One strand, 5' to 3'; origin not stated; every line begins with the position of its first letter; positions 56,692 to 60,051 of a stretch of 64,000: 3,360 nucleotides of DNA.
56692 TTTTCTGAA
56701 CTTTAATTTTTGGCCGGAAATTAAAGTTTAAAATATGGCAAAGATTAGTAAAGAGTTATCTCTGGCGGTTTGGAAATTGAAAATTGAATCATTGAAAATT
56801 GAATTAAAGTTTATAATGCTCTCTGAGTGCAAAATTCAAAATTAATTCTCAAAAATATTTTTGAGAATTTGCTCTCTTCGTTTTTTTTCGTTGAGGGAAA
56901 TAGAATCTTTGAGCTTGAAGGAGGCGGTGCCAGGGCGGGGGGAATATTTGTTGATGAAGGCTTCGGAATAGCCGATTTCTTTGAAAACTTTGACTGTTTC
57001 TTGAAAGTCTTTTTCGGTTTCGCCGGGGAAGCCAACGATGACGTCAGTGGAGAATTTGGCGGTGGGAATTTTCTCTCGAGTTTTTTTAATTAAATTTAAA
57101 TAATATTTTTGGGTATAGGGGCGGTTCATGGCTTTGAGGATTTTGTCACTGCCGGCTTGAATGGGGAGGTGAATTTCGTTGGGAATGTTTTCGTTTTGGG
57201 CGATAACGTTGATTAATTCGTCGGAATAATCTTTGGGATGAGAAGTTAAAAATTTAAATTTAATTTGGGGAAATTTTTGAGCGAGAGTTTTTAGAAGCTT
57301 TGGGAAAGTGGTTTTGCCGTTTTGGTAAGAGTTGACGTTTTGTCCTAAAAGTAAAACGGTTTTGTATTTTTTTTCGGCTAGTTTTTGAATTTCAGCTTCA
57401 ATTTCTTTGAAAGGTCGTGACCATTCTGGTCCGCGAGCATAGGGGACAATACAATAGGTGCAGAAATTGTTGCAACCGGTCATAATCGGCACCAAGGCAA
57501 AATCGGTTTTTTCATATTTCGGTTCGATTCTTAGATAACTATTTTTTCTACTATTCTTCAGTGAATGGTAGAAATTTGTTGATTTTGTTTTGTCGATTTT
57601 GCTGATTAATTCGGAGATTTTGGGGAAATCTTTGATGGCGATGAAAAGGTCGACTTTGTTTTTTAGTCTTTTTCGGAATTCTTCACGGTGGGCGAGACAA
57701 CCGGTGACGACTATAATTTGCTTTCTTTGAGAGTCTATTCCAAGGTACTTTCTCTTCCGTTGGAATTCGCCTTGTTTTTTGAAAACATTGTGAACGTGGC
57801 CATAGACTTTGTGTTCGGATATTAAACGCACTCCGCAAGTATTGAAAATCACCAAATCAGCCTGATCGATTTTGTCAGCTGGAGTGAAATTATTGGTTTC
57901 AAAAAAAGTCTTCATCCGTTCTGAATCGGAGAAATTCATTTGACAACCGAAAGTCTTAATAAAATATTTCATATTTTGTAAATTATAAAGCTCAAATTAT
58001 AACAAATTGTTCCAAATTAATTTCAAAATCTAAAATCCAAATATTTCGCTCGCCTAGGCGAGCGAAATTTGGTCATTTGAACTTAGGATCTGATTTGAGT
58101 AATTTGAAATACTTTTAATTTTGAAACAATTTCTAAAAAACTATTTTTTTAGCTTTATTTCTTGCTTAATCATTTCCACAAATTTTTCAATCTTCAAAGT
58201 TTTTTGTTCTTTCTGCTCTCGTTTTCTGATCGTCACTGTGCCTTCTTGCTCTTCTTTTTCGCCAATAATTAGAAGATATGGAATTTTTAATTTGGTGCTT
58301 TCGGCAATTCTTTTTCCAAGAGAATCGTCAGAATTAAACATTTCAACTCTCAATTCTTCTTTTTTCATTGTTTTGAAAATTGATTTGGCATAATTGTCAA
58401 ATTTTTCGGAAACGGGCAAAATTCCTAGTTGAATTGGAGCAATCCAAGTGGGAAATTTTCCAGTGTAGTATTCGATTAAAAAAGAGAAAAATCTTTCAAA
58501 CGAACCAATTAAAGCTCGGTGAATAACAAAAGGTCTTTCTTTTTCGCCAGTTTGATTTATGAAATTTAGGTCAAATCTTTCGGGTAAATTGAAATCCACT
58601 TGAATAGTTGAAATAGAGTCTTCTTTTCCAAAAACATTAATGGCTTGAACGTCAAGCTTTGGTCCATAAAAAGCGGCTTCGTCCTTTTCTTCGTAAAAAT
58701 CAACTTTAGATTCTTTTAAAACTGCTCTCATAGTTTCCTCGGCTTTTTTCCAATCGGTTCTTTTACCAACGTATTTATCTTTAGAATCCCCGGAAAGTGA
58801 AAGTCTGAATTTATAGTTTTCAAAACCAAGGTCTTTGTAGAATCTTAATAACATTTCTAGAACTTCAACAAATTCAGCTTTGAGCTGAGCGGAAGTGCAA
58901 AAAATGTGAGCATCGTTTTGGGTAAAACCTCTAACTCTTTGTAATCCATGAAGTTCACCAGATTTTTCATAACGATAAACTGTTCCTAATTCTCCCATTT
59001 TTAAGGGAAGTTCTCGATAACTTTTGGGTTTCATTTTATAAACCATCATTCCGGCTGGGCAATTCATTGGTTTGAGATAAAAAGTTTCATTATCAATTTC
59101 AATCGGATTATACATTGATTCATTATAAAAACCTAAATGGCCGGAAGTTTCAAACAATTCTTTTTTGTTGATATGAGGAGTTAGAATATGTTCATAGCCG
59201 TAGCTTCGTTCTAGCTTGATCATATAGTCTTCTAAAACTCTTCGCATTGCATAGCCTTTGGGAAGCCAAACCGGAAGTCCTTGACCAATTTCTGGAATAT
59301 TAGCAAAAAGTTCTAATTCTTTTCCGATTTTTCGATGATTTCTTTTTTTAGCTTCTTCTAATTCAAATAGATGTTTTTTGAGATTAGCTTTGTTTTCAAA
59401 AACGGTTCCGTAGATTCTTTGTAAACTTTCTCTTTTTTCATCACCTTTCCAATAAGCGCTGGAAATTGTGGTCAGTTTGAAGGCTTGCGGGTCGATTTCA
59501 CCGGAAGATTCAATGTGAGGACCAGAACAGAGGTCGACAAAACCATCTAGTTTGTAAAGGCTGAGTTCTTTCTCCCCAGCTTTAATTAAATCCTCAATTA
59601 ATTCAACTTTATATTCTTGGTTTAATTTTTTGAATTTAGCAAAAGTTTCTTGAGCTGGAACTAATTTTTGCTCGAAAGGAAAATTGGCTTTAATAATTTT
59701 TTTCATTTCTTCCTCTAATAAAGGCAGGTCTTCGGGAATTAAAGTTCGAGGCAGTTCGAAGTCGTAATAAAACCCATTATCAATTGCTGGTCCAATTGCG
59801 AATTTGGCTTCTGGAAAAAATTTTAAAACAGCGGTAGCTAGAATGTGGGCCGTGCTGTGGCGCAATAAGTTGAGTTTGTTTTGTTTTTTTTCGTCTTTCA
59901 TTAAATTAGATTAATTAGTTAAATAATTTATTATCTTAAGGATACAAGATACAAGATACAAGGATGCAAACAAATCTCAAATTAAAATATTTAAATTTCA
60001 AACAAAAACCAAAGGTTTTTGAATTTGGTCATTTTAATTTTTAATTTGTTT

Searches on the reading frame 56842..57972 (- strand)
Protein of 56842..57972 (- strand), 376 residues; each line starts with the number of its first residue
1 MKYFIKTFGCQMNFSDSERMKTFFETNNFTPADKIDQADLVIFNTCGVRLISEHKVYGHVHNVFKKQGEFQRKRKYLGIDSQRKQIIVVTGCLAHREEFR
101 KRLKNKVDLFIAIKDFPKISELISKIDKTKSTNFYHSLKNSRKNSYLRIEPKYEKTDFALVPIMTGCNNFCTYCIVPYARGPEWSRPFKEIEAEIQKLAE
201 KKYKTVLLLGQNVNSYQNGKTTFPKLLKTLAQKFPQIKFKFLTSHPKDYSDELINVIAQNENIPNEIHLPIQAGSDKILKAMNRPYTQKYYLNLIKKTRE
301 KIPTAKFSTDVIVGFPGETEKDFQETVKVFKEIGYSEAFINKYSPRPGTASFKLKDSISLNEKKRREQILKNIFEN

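Call 5: search_protein_families(library=ncbifam, proteins=[window:56842-57972:-])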
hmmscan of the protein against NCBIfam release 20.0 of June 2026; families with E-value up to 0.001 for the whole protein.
window:56842-57972:- (376 aa): 21 families
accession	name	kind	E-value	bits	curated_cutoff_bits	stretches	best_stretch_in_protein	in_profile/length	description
TIGR00089.1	TIGR00089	subfamily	1e-108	363.9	251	1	2-373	1-358/429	MiaB/RimO family radical SAM methylthiotransferase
TIGR01574.1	miaB-methiolase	equivalog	2e-105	353.3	355.3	1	2-373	1-365/437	tRNA (N6-isopentenyl adenosine(37)-C2)-methylthiotransferase MiaB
TIGR01579.1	MiaB-like-C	equivalog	1e-78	265.5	357.05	1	5-373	1-358/416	tRNA (N(6)-L-threonylcarbamoyladenosine(37)-C(2))-methylthiotransferase MtaB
NF010916.0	PRK14336.1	equivalog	1.6e-78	264.4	606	2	159-373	126-344/418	tRNA (N6-isopentenyl adenosine(37)-C2)-methylthiotransferase MiaB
TIGR01578.1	MiaB-like-B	hypoth_equivalog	2.4e-64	217.7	314.7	1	2-373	1-351/421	tRNA (N(6)-L-threonylcarbamoyladenosine(37)-C(2))-methylthiotransferase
TIGR01125.1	TIGR01125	equivalog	2e-62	211.7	356.95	1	5-373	4-356/432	30S ribosomal protein S12 methylthiotransferase RimO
TIGR04014.1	B12_SAM_MJ_0865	equivalog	3e-18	65.8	360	1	165-352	167-355/434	methyl-coenzyme M reductase glutamine C-methyltransferase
TIGR04013.1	B12_SAM_MJ_1487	hypoth_equivalog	7.8e-18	64.5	251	1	118-357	103-359/382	TIGR04013 family B12-binding domain/radical SAM domain-containing protein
TIGR04479.1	bcpD_PhpK_rSAM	subfamily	5.2e-14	51.5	600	1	158-332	241-408/504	PhpK family radical SAM P-methyltransferase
TIGR04072.2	rSAM_ladder_B12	equivalog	4.3e-11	42.1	360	1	159-339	181-355/443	lipid biosynthesis B12-binding/radical SAM protein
TIGR01212.1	TIGR01212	equivalog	4.3e-06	26.1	180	1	245-334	117-206/302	tRNA modification radical SAM protein MnmL/YtqA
NF006065.0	PRK08207.2-4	equivalog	4.5e-06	25.9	922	1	190-335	210-358/484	coproporphyrinogen III oxidase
TIGR00510.1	lipA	equivalog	5.1e-06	26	310.25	1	165-343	71-244/302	lipoyl synthase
TIGR03471.1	HpnJ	equivalog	6.3e-06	25.3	577.6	1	165-354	204-386/472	hopanoid biosynthesis associated radical SAM protein HpnJ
TIGR03904.1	SAM_YgiQ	equivalog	7.8e-06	24.7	462.35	0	274-351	445-525/558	YgiQ family radical SAM protein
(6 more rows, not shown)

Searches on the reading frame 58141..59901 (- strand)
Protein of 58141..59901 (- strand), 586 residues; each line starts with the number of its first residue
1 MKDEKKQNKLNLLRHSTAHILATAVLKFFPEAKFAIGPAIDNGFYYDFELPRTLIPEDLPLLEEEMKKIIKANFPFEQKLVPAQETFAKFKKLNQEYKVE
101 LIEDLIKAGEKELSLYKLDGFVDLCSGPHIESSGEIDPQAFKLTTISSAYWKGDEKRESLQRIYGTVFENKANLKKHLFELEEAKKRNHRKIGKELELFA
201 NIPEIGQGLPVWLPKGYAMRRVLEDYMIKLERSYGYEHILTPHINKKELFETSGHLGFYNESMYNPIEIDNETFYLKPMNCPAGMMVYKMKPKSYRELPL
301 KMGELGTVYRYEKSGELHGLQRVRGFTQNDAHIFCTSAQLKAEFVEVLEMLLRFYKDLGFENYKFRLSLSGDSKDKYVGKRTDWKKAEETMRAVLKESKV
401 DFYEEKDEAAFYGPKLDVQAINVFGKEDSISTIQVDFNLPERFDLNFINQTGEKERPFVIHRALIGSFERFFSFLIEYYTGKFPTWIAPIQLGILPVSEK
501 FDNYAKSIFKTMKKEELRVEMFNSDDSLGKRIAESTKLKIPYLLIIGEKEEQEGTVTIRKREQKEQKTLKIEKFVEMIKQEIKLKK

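Call 5: search_protein_families(library=ncbifam, proteins=[window:58141-59901:-])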
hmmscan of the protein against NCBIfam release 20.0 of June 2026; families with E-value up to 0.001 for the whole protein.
window:58141-59901:- (586 aa): 15 families
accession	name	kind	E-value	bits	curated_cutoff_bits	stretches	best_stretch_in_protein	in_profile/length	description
TIGR00418.1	thrS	equivalog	2.2e-201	670.6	383.65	1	14-581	1-564/565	threonine--tRNA ligase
NF003068.0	PRK03991.1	equivalog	1.7e-70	238.1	484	1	176-583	185-593/613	threonine--tRNA ligase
TIGR00442.1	hisS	equivalog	1.8e-27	96.4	286.75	2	208-396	5-183/406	histidine--tRNA ligase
NF003211.1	PRK04173.1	equivalog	1.1e-23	83.8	312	1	269-577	158-453/454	glycine--tRNA ligase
NF008979.1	PRK12325.1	exception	2.4e-22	79.4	550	2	204-363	34-193/437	proline--tRNA ligase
NF011500.0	PRK14938.1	equivalog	7.6e-22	77.8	362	1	481-584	266-371/387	Ser-tRNA(Thr) hydrolase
TIGR00389.1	glyS_dimeric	equivalog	7.1e-20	71.1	243.3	1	482-581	464-564/565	glycine--tRNA ligase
NF006625.0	PRK09194.1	equivalog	7.8e-20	71.3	558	2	202-359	32-189/559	proline--tRNA ligase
TIGR00408.1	proS_fam_I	equivalog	9.7e-18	64.3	437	2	441-583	233-382/475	proline--tRNA ligase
TIGR00409.1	proS_fam_II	equivalog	2.8e-16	59.5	306.7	2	201-361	31-191/568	proline--tRNA ligase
TIGR00443.1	hisZ_biosyn_reg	equivalog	4.8e-08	32.5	271.65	1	213-369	4-151/314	ATP phosphoribosyltransferase regulatory subunit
NF009085.0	PRK12420.1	equivalog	6.9e-08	32.2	540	1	494-575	343-423/426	histidine--tRNA ligase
TIGR00414.1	serS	equivalog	1.5e-07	30.8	301.65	1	185-360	138-316/418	serine--tRNA ligase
TIGR02367.1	PylS_Cterm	equivalog_domain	9e-05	21.9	178.15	0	223-364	31-163/242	pyrrolysine--tRNA(Pyl) ligase large subunit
TIGR00344.1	alaS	equivalog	0.00018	19.9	457.05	1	13-146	555-678/847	alanine--tRNA ligase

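Call 9: find_related_loci(query=window:58141-59901:-, collection=genome_contigs, flank=3000)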
Query window:58141-59901:- (586 aa) in genome_contigs; peptide patterns used: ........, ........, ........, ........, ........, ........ (x = any residue, [..] = any of these).
600 stretches matched a pattern (row limit reached: there are more); 596 encode a relative of the query (tblastn E <= 1e-3); the best 80 are kept; 80 distinct loci.
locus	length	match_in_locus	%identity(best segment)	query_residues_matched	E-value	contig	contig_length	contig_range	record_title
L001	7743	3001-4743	75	6-586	0e+0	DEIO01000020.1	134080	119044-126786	MAG TPA_asm: Patescibacteria group bacterium UBA2772 UBA2772_contig_1201, whole genome shotgun sequence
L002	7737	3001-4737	71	8-586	0e+0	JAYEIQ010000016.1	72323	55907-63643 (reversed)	MAG: Patescibacteria group bacterium isolate MAG187 MAG187_16, whole genome shotgun sequence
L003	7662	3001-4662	61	10-563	0e+0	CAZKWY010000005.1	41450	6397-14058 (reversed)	MAG TPA_asm: uncultured Candidatus Saccharibacteria bacterium isolate SRP141376_co4_69 genome assembly, contig: NODE_165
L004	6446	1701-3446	60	5-585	0e+0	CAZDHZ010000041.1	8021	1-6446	MAG TPA_asm: uncultured Gammaproteobacteria bacterium isolate binchicken_co256_37 genome assembly, contig: NODE_25949_le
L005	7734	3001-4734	58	7-585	0e+0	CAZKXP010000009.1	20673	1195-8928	MAG TPA_asm: uncultured Candidatus Saccharibacteria bacterium isolate binchicken_co117_335 genome assembly, contig: NODE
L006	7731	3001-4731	57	8-585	0e+0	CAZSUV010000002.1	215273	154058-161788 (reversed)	MAG TPA_asm: uncultured Candidatus Saccharibacteria bacterium isolate SRP302447_co3_161 genome assembly, contig: NODE_15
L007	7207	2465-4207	56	4-585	0e+0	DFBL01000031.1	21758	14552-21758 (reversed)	MAG TPA_asm: Candidatus Dojkabacteria bacterium UBA3081 UBA3081_contig_34273, whole genome shotgun sequence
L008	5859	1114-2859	57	3-585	0e+0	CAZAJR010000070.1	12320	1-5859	MAG TPA_asm: uncultured Candidatus Saccharibacteria bacterium isolate SRP067234_co1_14 genome assembly, contig: k99_9314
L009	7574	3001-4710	58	13-586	0e+0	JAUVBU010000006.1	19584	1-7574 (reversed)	MAG: bacterium isolate CSMAG_253 CSMAG_253_k127_154155_length_19584_cov_54.0616, whole genome shotgun sequence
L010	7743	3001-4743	56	4-585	0e+0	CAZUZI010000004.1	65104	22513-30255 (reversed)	MAG TPA_asm: uncultured Candidatus Saccharibacteria bacterium isolate binchicken_co117_311 genome assembly, contig: NODE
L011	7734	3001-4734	55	13-586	0e+0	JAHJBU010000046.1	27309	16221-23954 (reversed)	MAG: Patescibacteria group bacterium isolate Modern_marine.mb.272 Modern_marine.mb.272_k141_976725, whole genome shotgun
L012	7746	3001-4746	56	13-585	0e+0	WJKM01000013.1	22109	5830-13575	MAG: Candidatus Dojkabacteria bacterium isolate Bin_125 k141_2260378, whole genome shotgun sequence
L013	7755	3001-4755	60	1-582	0e+0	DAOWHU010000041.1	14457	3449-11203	MAG TPA_asm: bacterium isolate CSMAG_2025 CSMAG_2025_k141_3365327_length_14457_cov_9.0000, whole genome shotgun sequence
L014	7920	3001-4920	50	4-568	0e+0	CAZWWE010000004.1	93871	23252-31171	MAG TPA_asm: uncultured Pseudomonadales bacterium isolate SRP216815_co1_233 genome assembly, contig: NODE_266_length_938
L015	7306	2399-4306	50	8-568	0e+0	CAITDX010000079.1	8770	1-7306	uncultured bacterium isolate LaPlata_bin-3499 genome assembly, contig: bin-3499:79/85, whole genome shotgun sequence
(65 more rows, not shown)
